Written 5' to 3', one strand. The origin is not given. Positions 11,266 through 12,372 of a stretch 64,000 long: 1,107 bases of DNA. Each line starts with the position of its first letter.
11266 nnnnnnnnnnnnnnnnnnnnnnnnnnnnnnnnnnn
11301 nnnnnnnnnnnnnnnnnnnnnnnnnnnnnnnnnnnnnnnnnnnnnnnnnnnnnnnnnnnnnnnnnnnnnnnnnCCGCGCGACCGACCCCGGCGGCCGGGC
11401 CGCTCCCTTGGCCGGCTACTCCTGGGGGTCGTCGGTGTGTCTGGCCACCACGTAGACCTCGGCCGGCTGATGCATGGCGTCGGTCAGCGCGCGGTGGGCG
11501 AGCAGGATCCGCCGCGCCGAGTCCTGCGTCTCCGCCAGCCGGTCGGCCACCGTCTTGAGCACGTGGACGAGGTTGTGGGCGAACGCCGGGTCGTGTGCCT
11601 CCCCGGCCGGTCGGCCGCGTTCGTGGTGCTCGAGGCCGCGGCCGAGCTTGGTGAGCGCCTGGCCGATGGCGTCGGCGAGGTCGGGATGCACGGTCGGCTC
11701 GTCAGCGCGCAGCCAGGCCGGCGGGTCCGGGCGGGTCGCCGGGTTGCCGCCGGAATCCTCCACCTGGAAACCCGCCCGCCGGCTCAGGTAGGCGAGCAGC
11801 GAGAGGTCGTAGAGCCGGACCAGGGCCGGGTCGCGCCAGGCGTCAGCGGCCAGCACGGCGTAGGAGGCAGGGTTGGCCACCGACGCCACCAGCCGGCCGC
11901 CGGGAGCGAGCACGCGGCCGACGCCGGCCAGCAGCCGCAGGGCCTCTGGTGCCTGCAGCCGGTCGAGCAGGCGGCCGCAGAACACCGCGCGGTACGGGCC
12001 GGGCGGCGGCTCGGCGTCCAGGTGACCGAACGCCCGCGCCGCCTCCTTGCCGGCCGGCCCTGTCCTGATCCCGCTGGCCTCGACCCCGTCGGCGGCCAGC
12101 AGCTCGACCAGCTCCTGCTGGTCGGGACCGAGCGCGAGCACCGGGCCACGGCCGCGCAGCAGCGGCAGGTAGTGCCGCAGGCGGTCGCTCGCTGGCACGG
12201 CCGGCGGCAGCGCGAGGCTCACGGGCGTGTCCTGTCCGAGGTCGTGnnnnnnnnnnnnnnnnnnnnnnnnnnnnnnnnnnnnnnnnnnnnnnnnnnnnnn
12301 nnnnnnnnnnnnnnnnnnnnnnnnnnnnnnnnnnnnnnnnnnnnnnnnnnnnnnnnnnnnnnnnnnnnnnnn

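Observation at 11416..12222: One methyltransferase paralogue has lost the glycine-rich SAM-binding loop and may be a pseudo-enzyme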

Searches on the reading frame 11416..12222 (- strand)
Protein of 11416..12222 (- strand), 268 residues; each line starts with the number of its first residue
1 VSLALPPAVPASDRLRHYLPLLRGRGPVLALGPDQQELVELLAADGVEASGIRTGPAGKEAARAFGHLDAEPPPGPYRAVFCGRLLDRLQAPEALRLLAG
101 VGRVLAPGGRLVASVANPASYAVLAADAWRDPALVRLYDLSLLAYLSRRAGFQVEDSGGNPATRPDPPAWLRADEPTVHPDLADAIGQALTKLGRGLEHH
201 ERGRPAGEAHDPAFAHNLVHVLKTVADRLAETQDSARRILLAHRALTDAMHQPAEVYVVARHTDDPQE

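Call 5: search_protein_families(library=pfam, proteins=[window:11416-12222:-], max_evalue=1)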
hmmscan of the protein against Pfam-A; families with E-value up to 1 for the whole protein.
window:11416-12222:- (268 aa): 2 families
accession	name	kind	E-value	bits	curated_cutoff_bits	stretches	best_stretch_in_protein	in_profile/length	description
PF13489.12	Methyltransf_23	-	5.4e-07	29.9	27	1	14-155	12-162/164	Methyltransferase domain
PF08242.18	Methyltransf_12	-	0.1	13.8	30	1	68-111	56-98/98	Methyltransferase domain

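Call 6: search_protein_families(library=ncbifam, proteins=[window:11416-12222:-], max_evalue=1)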
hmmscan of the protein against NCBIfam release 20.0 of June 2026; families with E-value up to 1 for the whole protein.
window:11416-12222:- (268 aa): 1 family
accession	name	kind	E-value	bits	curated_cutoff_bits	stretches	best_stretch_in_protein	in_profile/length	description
TIGR04345.1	ovoA_Cterm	equivalog_domain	0.27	10.7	170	1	77-115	135-171/242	putative 4-mercaptohistidine N1-methyltransferase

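Call 8: find_homologous_proteins(query=window:11416-12222:-)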
Query window:11416-12222:- (268 aa): 26 proteins with E <= 0.001 among 8000 candidates.
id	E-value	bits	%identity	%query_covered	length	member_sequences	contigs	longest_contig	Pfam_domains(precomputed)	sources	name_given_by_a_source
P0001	4.0e-152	523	91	99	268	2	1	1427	PF13489.13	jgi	jgi:hypothetical protein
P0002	5.3e-150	516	90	100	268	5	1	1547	PF13489.13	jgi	jgi:hypothetical protein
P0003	2.6e-149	514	90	99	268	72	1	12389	-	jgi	jgi:hypothetical protein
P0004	2.3e-147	508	88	100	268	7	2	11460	PF13489.13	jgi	jgi:hypothetical protein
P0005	3.9e-141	487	86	100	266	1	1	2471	PF13489.13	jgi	-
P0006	4.5e-134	464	81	99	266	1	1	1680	PF13489.13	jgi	jgi:hypothetical protein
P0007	2.5e-108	380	73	96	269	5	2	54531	PF13489.13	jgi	jgi:hypothetical protein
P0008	1.9e-103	364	70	96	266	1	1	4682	PF13489.13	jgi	jgi:hypothetical protein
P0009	1.1e-101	358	68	96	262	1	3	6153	PF13489.13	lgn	-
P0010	8.8e-100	352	68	97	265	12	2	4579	PF13489.13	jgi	jgi:SAM-dependent methyltransferase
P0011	1.6e-99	351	66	97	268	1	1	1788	PF13489.13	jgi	jgi:SAM-dependent methyltransferase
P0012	2.8e-99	350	70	96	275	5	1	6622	PF13489.13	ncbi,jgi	-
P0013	6.8e-99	349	67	96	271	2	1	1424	PF13489.13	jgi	jgi:SAM-dependent methyltransferase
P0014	4.5e-95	336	64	98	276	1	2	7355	PF13489.13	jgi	jgi:hypothetical protein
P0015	6.3e-90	319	61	97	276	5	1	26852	-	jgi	jgi:SAM-dependent methyltransferase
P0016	8.3e-88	312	62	96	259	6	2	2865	-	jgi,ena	jgi:SAM-dependent methyltransferase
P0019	1.1e-66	243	52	94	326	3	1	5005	PF13489.13,PF13649.13,PF08241.19,PF08242.19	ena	-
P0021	3.9e-60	222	49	92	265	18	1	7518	PF13489.13,PF08242.19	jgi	jgi:SAM-dependent methyltransferase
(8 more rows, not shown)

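Call 12: find_encoding_contigs(protein=window:11416-12222:-, flank=10000, max_places=4)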
Protein window:11416-12222:- (268 aa): 5 contigs read that carry it; 4 places shown.
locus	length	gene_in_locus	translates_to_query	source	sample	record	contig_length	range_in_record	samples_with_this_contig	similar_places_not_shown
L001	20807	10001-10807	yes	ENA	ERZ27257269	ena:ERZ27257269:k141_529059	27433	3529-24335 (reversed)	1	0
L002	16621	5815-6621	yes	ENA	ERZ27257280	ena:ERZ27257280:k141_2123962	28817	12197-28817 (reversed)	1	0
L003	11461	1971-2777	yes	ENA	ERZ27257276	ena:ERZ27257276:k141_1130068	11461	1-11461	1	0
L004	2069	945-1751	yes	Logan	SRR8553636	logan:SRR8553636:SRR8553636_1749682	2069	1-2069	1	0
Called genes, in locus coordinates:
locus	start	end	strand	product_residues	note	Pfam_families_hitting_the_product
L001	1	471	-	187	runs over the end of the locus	PF13302:Acetyltransf_3, PF00583:Acetyltransf_1, PF13523:Acetyltransf_8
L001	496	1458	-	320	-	PF00535:Glycos_transf_2, PF13641:Glyco_tranf_2_3, PF13632:Glyco_trans_2_3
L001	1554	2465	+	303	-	PF00535:Glycos_transf_2, PF10111:Glyco_tranf_2_2, PF13641:Glyco_tranf_2_3 (weak)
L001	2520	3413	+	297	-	PF13489:Methyltransf_23, PF08242:Methyltransf_12, PF08241:Methyltransf_11, PF13649:Methyltransf_25 (weak), PF01209:Ubie_methyltran (faint), PF13847:Methyltransf_31 (weak)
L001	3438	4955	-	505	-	PF27503:Rv3811_N, PF01510:Amidase_2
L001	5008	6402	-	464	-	PF08486:SpoIID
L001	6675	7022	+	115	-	-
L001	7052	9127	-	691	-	-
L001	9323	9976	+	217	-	PF00132:Hexapep, PF14602:Hexapep_2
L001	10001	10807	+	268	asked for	PF13489:Methyltransf_23 (weak)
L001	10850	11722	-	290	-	PF01370:Epimerase, PF02719:Polysacc_synt_2 (faint), PF04321:RmlD_sub_bind, PF16363:GDP_Man_Dehyd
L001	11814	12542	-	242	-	-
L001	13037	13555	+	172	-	PF05995:CDO_I, PF07883:Cupin_2 (weak)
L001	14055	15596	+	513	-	-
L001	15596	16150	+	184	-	-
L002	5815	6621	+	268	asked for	PF13489:Methyltransf_23 (weak)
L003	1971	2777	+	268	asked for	PF13489:Methyltransf_23 (weak)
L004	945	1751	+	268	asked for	PF13489:Methyltransf_23 (weak)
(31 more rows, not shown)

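Call 13: find_related_loci(query=A1, collection=genome_contigs, flank=10000)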
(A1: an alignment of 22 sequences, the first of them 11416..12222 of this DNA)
Query A1 (268 aa) in genome_contigs; peptide patterns used: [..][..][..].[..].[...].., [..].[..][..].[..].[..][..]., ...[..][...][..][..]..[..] (x = any residue, [..] = any of these).
48 stretches matched a pattern; 14 encode a relative of the query (tblastn E <= 1e-3); 14 distinct loci.
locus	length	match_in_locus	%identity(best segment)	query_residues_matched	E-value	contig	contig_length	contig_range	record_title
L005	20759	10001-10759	72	5-259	7e-97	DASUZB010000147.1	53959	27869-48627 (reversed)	MAG TPA_asm: Actinomycetes bacterium isolate SMAG_U1911 k141_1489608, whole genome shotgun sequence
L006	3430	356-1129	47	15-261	5e-68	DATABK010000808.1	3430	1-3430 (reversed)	MAG TPA_asm: Actinomycetes bacterium isolate SMAG_U6696 k141_649129, whole genome shotgun sequence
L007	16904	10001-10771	46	15-261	1e-65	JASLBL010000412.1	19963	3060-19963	MAG: Actinomycetes bacterium isolate CMU.bins.340 k141_2061402, whole genome shotgun sequence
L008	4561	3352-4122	46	15-261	3e-65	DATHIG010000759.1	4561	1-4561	MAG TPA_asm: Actinomycetes bacterium isolate SMAG_U12520 k141_79721, whole genome shotgun sequence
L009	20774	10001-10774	45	15-261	1e-63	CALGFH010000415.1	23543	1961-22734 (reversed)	MAG TPA_asm: uncultured actinobacterium isolate ERR671912_bin.21_CONCOCT_v1.1_MAG genome assembly, contig: ERZ1756298.12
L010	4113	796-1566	43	15-261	1e-59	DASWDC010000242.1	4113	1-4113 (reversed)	MAG TPA_asm: Actinomycetota bacterium isolate SMAG_U2725 k141_564362, whole genome shotgun sequence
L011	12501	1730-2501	49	15-261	1e-56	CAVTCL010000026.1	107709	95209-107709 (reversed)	MAG: uncultured Actinomycetota bacterium isolate MFD00962.bin.2.98 genome assembly, contig: contig_70216, whole genome s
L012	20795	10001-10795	45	10-261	2e-56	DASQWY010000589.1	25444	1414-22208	MAG TPA_asm: Actinomycetes bacterium isolate SMAG_U11025 k141_290190, whole genome shotgun sequence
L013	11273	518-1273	42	18-258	2e-53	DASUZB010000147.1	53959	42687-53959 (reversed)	MAG TPA_asm: Actinomycetes bacterium isolate SMAG_U1911 k141_1489608, whole genome shotgun sequence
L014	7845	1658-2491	37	15-259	3e-52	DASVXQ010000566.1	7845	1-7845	MAG TPA_asm: Actinomycetes bacterium isolate SMAG_U2579 k141_758726, whole genome shotgun sequence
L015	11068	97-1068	35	13-261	1e-48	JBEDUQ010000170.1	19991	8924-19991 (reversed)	MAG: Actinomycetota bacterium isolate Bin.002.pasture_P2 k127_3488851, whole genome shotgun sequence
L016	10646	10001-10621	43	13-197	2e-45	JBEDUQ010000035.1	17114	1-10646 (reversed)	MAG: Actinomycetota bacterium isolate Bin.002.pasture_P2 k127_1448095, whole genome shotgun sequence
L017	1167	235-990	40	15-261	9e-46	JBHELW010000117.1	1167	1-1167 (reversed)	MAG: Mycobacteriales bacterium isolate S2_bin.34.orig S2_k141_1392635, whole genome shotgun sequence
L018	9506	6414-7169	39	15-261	1e-41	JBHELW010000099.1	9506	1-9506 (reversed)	MAG: Mycobacteriales bacterium isolate S2_bin.34.orig S2_k141_932128, whole genome shotgun sequence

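Call 19: find_encoding_contigs(protein=P0015, flank=10000, max_places=2)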
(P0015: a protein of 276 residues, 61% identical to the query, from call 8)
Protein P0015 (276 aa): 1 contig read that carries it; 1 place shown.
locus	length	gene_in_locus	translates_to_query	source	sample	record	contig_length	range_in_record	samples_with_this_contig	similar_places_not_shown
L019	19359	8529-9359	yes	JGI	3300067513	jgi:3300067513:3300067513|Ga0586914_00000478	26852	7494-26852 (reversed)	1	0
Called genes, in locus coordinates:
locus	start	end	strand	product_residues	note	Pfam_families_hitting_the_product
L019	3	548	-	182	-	?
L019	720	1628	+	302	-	PF00535:Glycos_transf_2, PF10111:Glyco_tranf_2_2 (weak), PF13641:Glyco_tranf_2_3 (weak)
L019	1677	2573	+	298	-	PF13489:Methyltransf_23, PF08242:Methyltransf_12 (weak), PF08241:Methyltransf_11, PF13649:Methyltransf_25 (weak), PF13847:Methyltransf_31 (weak)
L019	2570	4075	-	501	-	PF01510:Amidase_2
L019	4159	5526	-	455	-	PF08486:SpoIID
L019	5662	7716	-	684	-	-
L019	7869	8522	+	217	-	PF00132:Hexapep, PF14602:Hexapep_2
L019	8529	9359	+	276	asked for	-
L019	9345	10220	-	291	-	PF01370:Epimerase, PF04321:RmlD_sub_bind, PF16363:GDP_Man_Dehyd, PF02719:Polysacc_synt_2 (weak)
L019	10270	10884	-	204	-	-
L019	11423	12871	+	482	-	-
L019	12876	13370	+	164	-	-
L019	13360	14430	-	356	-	PF00483:NTP_transferase, PF12804:NTP_transf_3, PF25084:LbH_EIF2B (faint), PF25087:GMPPB_C (weak)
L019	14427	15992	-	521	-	PF03816:LytR_cpsA_psr, PF13399:LytR_C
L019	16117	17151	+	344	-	PF00501:AMP-binding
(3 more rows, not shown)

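Call 20: find_encoding_contigs(protein=P0021, flank=10000, max_places=2)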
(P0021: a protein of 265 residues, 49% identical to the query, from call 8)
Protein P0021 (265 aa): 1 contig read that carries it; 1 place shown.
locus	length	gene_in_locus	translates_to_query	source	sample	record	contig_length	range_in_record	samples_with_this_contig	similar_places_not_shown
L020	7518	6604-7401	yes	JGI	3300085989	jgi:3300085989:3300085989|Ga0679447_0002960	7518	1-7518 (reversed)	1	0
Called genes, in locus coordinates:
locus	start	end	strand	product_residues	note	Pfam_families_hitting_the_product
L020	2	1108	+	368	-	?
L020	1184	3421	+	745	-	PF27503:Rv3811_N (faint), PF01510:Amidase_2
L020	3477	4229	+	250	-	PF04989:RMNT_CmcI, PF13578:Methyltransf_24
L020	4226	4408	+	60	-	-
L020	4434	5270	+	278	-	PF05711:TylF, PF13578:Methyltransf_24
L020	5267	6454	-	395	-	PF03816:LytR_cpsA_psr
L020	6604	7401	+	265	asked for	PF13489:Methyltransf_23, PF08242:Methyltransf_12 (faint)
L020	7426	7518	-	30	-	?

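Call 21: find_encoding_contigs(protein=P0019, flank=10000, max_places=2)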
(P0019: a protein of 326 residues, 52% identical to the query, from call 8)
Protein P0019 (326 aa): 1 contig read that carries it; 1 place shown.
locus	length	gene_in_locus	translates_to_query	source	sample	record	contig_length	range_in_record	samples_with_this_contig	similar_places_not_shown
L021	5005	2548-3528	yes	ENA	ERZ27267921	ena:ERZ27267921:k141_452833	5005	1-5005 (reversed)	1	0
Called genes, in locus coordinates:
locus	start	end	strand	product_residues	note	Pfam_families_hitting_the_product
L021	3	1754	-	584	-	?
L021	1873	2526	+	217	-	PF00132:Hexapep, PF14602:Hexapep_2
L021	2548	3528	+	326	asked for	PF13489:Methyltransf_23, PF13649:Methyltransf_25, PF08241:Methyltransf_11, PF08242:Methyltransf_12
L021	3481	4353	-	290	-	PF01370:Epimerase, PF04321:RmlD_sub_bind, PF02719:Polysacc_synt_2 (weak), PF16363:GDP_Man_Dehyd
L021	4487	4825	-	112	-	-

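Call 22: predict_structure(alignment_id=A1)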
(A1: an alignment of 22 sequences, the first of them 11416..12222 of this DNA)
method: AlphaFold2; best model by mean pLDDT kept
length: 268 residues; sequences in the alignment: 22
mean_pLDDT: 84.5   pTM: 0.75
mean pLDDT of the five models: 84.5, 82.6, 81.9, 79.8, 79.4
residues with pLDDT >= 90: 116; 70-90: 115; 50-70: 29; < 50: 8
segments of 3 or more residues with pLDDT < 50: 205-209
pLDDT, mean of each block of 10 residues (from residue 1): 66 95 94 93 96 78 91 92 89 93 94 92 71 70 95 96 85 76 83 72 53 77 88 89 86 94 69
secondary structure, 60 per line:
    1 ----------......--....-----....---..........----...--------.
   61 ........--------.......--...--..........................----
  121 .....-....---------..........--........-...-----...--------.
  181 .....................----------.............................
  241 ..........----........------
elements in order: H11-16 H19-22 E28-31 H35-44 E49-51 H60-68 E77-83 H91-104 E105-116 H121-125 H127-130 H140-149 E152-159 H180-201 H212-250 E255-262

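Call 23: find_encoding_contigs(protein=P0004, flank=10000, max_places=2)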
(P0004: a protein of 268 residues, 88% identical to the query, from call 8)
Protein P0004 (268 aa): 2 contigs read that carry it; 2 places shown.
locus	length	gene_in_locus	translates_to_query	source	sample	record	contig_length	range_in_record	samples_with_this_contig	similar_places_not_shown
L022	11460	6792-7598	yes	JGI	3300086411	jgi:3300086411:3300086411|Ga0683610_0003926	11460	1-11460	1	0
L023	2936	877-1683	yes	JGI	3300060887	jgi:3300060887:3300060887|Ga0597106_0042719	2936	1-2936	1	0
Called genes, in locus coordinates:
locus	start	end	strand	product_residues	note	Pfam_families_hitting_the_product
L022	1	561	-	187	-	?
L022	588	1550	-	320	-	PF00535:Glycos_transf_2, PF13641:Glyco_tranf_2_3, PF13632:Glyco_trans_2_3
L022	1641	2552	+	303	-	PF00535:Glycos_transf_2, PF10111:Glyco_tranf_2_2 (weak), PF13641:Glyco_tranf_2_3 (weak)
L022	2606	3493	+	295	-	PF13489:Methyltransf_23, PF08242:Methyltransf_12, PF08241:Methyltransf_11, PF13649:Methyltransf_25 (weak), PF01209:Ubie_methyltran (faint), PF13847:Methyltransf_31 (weak)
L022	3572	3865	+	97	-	-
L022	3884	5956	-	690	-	-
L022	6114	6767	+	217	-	PF00132:Hexapep, PF14602:Hexapep_2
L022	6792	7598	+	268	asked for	PF13489:Methyltransf_23 (weak)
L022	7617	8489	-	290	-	PF01370:Epimerase, PF02719:Polysacc_synt_2 (faint), PF04321:RmlD_sub_bind, PF16363:GDP_Man_Dehyd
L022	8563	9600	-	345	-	-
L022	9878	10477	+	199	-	PF05995:CDO_I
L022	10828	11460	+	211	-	?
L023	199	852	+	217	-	PF00132:Hexapep, PF14602:Hexapep_2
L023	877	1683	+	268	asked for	PF13489:Methyltransf_23 (weak)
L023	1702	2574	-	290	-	PF01370:Epimerase, PF02719:Polysacc_synt_2 (faint), PF04321:RmlD_sub_bind, PF16363:GDP_Man_Dehyd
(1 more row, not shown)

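Call 24: find_encoding_contigs(protein=P0014, flank=10000, max_places=2)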
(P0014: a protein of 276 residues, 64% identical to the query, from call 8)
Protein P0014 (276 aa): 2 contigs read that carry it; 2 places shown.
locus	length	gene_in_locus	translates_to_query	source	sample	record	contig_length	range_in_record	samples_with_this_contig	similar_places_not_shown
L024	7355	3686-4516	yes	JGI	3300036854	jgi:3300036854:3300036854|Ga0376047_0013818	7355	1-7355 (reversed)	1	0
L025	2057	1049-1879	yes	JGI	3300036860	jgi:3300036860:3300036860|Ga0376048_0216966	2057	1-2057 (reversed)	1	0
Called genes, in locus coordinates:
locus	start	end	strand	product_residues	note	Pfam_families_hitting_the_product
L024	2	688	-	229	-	?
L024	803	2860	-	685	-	-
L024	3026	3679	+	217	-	PF00132:Hexapep, PF14602:Hexapep_2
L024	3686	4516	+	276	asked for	PF13489:Methyltransf_23 (weak)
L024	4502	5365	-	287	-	PF01370:Epimerase, PF04321:RmlD_sub_bind, PF16363:GDP_Man_Dehyd, PF02719:Polysacc_synt_2 (weak)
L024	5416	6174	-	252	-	-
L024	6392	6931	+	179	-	PF05995:CDO_I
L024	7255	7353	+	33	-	?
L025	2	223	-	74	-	?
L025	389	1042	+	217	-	PF00132:Hexapep, PF14602:Hexapep_2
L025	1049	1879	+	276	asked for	PF13489:Methyltransf_23 (weak)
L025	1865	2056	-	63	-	?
